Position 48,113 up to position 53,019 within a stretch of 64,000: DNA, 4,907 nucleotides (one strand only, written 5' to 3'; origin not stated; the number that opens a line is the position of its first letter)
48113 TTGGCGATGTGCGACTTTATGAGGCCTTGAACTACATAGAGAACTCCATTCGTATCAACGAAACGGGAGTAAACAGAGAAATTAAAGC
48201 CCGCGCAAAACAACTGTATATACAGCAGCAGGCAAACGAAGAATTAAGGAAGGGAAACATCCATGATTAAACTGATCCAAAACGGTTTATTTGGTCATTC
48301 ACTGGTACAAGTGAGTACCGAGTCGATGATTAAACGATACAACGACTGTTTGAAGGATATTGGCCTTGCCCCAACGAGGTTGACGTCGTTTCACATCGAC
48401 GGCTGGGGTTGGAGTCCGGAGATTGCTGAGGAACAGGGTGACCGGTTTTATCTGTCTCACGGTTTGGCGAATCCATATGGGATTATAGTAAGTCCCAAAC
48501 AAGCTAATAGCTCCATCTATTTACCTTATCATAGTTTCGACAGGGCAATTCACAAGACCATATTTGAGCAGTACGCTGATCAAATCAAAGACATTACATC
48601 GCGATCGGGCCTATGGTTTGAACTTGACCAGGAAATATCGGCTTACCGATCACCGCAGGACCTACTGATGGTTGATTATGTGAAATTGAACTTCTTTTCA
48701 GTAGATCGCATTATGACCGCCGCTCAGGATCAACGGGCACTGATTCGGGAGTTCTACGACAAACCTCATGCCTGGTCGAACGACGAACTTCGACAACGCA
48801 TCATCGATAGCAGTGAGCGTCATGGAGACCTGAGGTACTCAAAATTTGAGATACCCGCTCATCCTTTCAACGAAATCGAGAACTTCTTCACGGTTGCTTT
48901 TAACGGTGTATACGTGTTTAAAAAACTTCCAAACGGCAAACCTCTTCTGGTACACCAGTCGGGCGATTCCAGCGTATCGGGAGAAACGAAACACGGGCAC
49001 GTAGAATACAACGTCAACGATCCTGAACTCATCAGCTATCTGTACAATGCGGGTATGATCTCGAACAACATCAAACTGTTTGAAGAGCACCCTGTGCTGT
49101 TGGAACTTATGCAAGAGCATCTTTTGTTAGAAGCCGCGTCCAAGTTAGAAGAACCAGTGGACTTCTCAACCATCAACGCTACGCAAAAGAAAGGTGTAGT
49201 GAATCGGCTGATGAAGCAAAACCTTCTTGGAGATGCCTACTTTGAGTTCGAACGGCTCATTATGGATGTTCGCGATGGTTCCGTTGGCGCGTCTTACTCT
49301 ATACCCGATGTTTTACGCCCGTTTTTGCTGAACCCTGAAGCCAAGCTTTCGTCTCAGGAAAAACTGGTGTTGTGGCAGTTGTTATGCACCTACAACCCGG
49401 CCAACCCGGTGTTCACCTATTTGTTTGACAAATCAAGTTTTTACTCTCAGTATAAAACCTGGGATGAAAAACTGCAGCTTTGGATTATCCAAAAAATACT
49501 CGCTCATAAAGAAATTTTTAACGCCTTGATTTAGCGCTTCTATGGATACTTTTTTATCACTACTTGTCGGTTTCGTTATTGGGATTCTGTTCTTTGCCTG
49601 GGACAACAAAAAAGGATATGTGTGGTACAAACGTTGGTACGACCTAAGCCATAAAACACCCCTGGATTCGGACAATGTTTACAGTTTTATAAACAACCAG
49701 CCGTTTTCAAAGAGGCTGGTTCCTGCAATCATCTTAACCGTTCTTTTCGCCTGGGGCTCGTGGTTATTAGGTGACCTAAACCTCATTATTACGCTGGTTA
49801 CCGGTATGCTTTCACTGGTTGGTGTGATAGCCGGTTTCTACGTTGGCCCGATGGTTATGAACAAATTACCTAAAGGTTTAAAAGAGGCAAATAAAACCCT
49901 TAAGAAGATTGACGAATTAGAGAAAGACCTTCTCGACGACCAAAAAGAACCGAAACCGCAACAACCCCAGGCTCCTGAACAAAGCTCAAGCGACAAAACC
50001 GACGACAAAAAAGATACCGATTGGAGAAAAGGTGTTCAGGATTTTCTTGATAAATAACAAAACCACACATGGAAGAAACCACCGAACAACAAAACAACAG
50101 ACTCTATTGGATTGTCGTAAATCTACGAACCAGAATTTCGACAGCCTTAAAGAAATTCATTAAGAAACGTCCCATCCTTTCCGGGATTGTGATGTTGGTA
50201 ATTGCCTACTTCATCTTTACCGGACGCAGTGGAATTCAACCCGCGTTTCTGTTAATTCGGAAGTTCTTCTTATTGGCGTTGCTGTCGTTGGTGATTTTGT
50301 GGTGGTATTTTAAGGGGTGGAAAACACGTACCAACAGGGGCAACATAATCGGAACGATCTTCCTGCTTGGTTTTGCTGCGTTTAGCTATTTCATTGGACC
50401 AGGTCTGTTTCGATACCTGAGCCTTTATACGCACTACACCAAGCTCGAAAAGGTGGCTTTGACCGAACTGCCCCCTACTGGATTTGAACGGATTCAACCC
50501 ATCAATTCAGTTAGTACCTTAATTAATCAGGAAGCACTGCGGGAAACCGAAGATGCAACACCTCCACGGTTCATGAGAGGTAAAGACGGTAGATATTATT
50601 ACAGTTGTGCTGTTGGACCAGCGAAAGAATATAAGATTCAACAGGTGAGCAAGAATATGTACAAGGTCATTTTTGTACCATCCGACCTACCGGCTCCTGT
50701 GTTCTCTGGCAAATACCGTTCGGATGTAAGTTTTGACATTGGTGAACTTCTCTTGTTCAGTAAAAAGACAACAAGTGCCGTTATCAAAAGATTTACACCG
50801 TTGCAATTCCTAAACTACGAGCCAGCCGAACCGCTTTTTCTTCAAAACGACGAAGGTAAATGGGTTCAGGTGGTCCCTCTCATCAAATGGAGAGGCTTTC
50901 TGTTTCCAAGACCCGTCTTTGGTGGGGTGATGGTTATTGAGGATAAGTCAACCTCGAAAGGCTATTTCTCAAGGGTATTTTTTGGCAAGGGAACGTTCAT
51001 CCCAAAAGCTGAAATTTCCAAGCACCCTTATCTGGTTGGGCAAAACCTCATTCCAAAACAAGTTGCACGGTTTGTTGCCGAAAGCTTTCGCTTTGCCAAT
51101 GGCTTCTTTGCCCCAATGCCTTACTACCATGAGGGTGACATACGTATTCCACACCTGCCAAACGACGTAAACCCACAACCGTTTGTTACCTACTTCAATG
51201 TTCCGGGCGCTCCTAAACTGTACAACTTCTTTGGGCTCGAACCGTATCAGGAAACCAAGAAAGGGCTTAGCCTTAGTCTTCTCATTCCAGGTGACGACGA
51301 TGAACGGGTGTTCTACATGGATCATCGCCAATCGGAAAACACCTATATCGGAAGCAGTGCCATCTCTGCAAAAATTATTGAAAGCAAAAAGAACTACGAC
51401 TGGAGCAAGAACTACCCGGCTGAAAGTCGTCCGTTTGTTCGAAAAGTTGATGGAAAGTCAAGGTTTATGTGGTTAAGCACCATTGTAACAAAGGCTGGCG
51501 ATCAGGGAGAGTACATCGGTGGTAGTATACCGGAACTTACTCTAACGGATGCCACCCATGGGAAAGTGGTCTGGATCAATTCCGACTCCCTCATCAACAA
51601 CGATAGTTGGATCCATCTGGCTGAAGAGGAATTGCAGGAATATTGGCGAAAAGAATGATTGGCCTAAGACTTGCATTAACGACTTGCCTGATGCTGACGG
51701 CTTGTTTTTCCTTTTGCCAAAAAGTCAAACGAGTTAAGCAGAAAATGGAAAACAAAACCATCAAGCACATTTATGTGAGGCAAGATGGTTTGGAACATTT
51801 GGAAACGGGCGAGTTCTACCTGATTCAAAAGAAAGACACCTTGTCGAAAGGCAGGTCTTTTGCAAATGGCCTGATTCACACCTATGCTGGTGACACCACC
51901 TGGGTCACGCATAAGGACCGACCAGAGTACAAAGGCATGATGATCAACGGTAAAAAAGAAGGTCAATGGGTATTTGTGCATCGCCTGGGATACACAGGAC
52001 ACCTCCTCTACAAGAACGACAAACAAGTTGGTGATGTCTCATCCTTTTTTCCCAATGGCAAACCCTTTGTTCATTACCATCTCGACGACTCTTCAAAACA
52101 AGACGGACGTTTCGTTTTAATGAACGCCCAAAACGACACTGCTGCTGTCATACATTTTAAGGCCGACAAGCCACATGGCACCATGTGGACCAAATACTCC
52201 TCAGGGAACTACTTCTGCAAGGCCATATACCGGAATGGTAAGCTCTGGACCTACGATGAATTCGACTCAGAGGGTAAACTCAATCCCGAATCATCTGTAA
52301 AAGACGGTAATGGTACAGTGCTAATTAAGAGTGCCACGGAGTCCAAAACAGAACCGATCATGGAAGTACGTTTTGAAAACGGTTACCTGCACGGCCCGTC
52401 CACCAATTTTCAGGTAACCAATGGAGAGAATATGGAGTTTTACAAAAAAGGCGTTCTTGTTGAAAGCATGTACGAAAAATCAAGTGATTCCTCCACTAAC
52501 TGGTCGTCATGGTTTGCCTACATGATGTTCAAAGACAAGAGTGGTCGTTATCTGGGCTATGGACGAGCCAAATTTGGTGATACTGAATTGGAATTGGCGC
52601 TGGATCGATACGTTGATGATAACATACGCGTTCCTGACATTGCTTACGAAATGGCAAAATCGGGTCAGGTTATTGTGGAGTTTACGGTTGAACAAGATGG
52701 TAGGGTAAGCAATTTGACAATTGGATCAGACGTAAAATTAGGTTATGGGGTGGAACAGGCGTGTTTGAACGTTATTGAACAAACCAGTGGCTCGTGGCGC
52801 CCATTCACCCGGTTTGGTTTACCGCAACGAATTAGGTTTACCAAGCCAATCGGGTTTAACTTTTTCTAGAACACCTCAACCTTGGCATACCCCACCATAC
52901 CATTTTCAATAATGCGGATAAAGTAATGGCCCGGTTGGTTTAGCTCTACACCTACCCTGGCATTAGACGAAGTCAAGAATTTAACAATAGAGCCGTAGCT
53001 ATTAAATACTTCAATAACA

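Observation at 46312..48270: Classic-clade AAA+ ATPase with Walker B 'DDAE' instead of 'DExx'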

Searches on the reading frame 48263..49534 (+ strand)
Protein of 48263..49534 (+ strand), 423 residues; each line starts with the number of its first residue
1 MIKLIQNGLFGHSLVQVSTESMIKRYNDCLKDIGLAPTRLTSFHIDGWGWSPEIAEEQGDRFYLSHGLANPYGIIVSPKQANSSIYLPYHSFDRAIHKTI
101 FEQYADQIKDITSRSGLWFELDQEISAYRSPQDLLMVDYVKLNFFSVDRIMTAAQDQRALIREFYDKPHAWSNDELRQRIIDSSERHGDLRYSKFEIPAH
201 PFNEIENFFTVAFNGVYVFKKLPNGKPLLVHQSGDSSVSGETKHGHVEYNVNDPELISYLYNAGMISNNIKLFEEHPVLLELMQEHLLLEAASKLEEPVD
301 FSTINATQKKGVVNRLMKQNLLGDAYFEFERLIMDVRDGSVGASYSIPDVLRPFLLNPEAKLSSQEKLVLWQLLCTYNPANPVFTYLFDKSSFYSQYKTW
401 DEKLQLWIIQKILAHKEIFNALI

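Call 3: search_protein_families(library=pfam, proteins=[window:48263-49534:+], max_evalue=0.1)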
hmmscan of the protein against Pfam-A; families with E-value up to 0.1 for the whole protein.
window:48263-49534:+ (423 aa): 1 family
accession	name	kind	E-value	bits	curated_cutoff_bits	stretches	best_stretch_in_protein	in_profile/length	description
PF20343.3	DUF6638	-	1.5e-30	106.9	27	1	10-410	2-391/439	Family of unknown function (DUF6638)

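Call 4: search_protein_families(library=ncbifam, proteins=[window:48263-49534:+], max_evalue=0.1)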
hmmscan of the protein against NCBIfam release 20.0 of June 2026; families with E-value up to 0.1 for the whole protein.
window:48263-49534:+ (423 aa): 0 families

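Call 6: search_protein_families(library=padloc, proteins=[window:48263-49534:+], max_evalue=0.1)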
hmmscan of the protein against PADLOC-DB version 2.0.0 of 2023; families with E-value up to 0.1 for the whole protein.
window:48263-49534:+ (423 aa): 1 family
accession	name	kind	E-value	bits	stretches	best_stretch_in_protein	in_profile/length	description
PDLC04995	PDC-S32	-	0.0032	14.9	1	80-144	114-178/301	-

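Call 27: search_solved_structures(query=A3, max_evalue=10)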
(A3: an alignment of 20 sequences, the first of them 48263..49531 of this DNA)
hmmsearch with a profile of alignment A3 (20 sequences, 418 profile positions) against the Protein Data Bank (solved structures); distinct sequences matched with E-value up to 10: 6.
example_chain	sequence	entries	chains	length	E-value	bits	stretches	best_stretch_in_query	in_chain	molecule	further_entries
1vsq_A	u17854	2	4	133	0.51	12.4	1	20-53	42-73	Mannose-specific phosphotransferase enzyme IIA component | PTS system mannose-specific EIIAB component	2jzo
2jzn_A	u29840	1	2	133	0.51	12.4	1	20-53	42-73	Mannose-specific phosphotransferase enzyme IIA component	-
1pdo_A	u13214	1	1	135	0.53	12.4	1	20-53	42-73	MANNOSE PERMEASE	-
1vrc_A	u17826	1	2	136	0.53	12.4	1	20-53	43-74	PTS system, mannose-specific IIAB component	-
7m1z_A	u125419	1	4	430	1.3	11.1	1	240-340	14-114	acetyl-CoA C-acetyltransferase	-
7m3h_A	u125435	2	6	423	2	10.5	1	241-340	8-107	Hydroxymethylglutaryl-CoA reductase, degradative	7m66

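Call 70: search_dna_similar(query=window:48263-49534:+, collection=plasmids, mode=protein, max_evalue=0.00001, max_rows=15)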
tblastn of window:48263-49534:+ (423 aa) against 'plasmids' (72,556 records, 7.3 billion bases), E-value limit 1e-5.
Records with a match: 10; places in all: 10; records where one place covers at least 80% of the query: 1.
Best place of each record, by identity: <60% 10.
By first word of the organism name: Sinorhizobium 4; Vibrio 4; Rhizobium 1; Shinella 1.
By predicted mobility (MOB-suite, as given by PLSDB): non-mobilizable 10.
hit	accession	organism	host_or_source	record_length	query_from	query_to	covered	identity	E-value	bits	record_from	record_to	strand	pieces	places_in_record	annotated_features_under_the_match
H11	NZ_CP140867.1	Rhizobium leguminosarum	Trifolium pratense,whole organism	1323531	1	412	97%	26.5%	3e-24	112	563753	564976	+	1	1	record has no annotation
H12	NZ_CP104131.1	Sinorhizobium sp. K101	Phaseolus vulgaris,cell ...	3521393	1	219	52%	32.4%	8e-26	117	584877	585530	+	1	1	none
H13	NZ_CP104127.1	Sinorhizobium sp. M103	Phaseolus vulgaris,cell ...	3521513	1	219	52%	32.4%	8e-26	117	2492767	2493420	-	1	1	none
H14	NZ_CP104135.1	Sinorhizobium sp. C101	Phaseolus vulgaris,cell ...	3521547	1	219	52%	32.4%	8e-26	117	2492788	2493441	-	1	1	none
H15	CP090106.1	Sinorhizobium meliloti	Medicago,Cell culture,Plant nodule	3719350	1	219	52%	32.0%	5e-25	115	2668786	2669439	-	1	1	hypothetical protein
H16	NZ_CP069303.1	Shinella sp. PSBB067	monoisolate,Minnesota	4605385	1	219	52%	31.1%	4e-23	109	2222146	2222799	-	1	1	none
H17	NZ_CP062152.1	Vibrio parahaemolyticus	oyster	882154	8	164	37%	27.8%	7e-8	62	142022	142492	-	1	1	DUF6638 family protein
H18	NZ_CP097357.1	Vibrio parahaemolyticus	oyster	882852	8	164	37%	27.8%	7e-8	62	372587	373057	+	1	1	DUF6638 family protein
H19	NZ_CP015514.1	Vibrio vulnificus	Mactra veneriformis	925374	8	164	37%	27.8%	1e-7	62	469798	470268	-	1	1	DUF6638 family protein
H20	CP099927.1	Vibrio parahaemolyticus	Anadara tuberculosa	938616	8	164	37%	27.8%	1e-7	62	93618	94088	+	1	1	hypothetical protein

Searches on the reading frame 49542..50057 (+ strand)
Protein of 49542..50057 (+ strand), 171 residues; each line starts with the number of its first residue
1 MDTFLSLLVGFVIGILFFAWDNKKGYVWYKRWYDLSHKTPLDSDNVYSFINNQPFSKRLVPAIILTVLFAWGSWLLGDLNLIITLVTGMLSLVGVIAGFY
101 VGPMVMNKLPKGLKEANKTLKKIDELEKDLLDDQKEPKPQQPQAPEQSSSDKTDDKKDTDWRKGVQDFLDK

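Call 3: search_protein_families(library=pfam, proteins=[window:49542-50057:+], max_evalue=0.1)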
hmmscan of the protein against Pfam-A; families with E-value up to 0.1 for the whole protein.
window:49542-50057:+ (171 aa): 2 families
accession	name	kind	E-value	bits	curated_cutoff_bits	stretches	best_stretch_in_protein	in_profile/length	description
PF06295.17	ZapG-like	-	0.0011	19.4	33.5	0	92-135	2-45/123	Z-ring associated protein G-like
PF06305.16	LapA_dom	-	0.018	15.4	28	0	4-20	24-40/64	Lipopolysaccharide assembly protein A domain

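Call 4: search_protein_families(library=ncbifam, proteins=[window:49542-50057:+], max_evalue=0.1)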
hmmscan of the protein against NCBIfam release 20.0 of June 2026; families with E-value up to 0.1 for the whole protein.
window:49542-50057:+ (171 aa): 3 families
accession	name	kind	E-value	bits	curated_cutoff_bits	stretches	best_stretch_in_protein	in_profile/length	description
NF002138.0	PRK00977.1-2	equivalog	0.031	14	77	1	79-124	15-61/77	exodeoxyribonuclease VII small subunit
NF008672.1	PRK11677.1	equivalog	0.033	14.1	150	0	89-136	4-50/133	Z-ring associated protein ZapG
NF040668.1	regulator_TseB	equivalog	0.053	13.2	200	1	80-127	5-52/161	cell wall elongation/penicillin-binding protein regulator TseB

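Call 6: search_protein_families(library=padloc, proteins=[window:49542-50057:+], max_evalue=0.1)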
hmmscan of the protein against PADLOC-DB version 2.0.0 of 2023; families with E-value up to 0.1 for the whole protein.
window:49542-50057:+ (171 aa): 0 families

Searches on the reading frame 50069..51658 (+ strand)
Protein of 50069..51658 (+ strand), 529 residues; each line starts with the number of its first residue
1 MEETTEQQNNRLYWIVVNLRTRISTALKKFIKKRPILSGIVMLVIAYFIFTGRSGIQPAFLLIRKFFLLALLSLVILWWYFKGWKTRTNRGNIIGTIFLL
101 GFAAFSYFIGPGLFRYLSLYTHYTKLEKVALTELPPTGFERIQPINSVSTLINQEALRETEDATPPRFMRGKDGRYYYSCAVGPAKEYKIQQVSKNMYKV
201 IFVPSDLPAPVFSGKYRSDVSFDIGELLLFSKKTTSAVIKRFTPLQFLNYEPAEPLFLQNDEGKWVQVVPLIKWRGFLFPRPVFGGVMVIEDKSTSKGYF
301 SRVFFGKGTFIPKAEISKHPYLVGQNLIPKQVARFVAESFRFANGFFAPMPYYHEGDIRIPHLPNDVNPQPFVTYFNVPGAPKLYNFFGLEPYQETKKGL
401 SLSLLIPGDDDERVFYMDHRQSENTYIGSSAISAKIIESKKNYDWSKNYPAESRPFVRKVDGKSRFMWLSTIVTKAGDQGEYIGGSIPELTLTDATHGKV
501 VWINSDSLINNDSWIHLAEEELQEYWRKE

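Call 3: search_protein_families(library=pfam, proteins=[window:50069-51658:+], max_evalue=0.1)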
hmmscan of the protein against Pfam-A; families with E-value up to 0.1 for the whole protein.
window:50069-51658:+ (529 aa): 1 family
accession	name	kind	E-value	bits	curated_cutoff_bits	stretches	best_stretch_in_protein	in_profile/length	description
PF22285.2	DUF6962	-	0.052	14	27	1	25-120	80-175/198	Family of unknown function (DUF6962)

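Call 4: search_protein_families(library=ncbifam, proteins=[window:50069-51658:+], max_evalue=0.1)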
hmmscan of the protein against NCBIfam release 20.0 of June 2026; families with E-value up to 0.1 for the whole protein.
window:50069-51658:+ (529 aa): 0 families

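Call 6: search_protein_families(library=padloc, proteins=[window:50069-51658:+], max_evalue=0.1)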
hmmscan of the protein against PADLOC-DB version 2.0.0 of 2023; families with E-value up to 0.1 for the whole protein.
window:50069-51658:+ (529 aa): 0 families

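Call 57: search_protein_families(library=pfam, alignment_id=A6, max_evalue=1)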
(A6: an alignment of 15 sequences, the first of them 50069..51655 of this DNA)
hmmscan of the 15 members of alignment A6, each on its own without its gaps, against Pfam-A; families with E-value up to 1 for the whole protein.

A. member 1, window:50069-51655:+ (529 aa): 1 family
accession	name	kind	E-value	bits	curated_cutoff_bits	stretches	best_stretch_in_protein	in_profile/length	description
PF22285.2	DUF6962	-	0.052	14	27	1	25-120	80-175/198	Family of unknown function (DUF6962)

B. families by the number of members that match (of 15 scanned): 15 families
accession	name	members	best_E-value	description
PF13567.11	DUF4131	3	0.00074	Domain of unknown function (DUF4131)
PF07695.17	7TMR-DISM_7TM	3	0.0046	7TM diverse intracellular signalling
PF13858.11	DUF4199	2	6.8e-05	Protein of unknown function (DUF4199)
PF22285.2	DUF6962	2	0.041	Family of unknown function (DUF6962)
PF02322.20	Cyt_bd_oxida_II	1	0.00078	Cytochrome bd terminal oxidase subunit II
PF12725.13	DUF3810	1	0.063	Protein of unknown function (DUF3810)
PF03189.18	Otopetrin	1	0.066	Otopetrin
PF09493.15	DUF2389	1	0.086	Tryptophan-rich protein (DUF2389)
PF11992.13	TgpA_N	1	0.096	TgpA N-terminal domain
PF07907.16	YibE_F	1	0.1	YibE/F-like protein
PF01757.29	Acyl_transf_3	1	0.22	Acyltransferase domain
PF04246.17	RseC_MucC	1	0.43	Positive regulator of sigma(E), RseC/MucC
PF12666.12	PrgI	1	0.44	PrgI family protein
PF19762.4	DUF6249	1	0.44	Domain of unknown function (DUF6249)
PF05297.16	Herpes_LMP1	1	0.55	Herpesvirus latent membrane protein 1 (LMP1)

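Call 58: search_solved_structures(query=A6, max_evalue=10)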
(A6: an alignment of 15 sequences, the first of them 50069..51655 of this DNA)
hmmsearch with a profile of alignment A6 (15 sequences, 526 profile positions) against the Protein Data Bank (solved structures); distinct sequences matched with E-value up to 10: 5.
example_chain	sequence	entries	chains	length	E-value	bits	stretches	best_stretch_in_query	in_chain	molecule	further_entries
9dvy_A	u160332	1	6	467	1.5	10.3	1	110-179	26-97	ATP-dependent Clp protease ATP-binding subunit clpX-like, mitochondrial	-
9p9v_A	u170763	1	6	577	1.6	10.2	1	109-179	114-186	ATP-dependent clpX-like chaperone, mitochondrial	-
9ykx_A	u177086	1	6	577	1.6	10.2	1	109-179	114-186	ATP-dependent clpX-like chaperone, mitochondrial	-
3ohu_A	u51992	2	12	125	2.2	9.7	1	180-250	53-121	Transcription regulator protein BACH2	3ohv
9u9h_B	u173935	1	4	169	9.5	7.7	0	31-119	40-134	Mature 21 kDa protein OPG144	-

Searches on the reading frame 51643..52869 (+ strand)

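Call 3: search_protein_families(library=pfam, proteins=[window:51643-52869:+], max_evalue=0.1)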
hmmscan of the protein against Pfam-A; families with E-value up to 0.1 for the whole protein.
window:51643-52869:+ (408 aa): 3 families
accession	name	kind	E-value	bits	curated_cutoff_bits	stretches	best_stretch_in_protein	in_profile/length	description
PF03544.19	TonB_C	-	1.4e-06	29.1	24.6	1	331-406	6-78/79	Gram-negative bacterial TonB protein C-terminal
PF16475.10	DUF5052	-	0.028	14.4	29.4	0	78-118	156-192/199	Domain of unknown function (DUF5052)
PF07661.19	MORN_2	-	0.041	14.5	29.6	0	129-142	2-15/22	MORN repeat variant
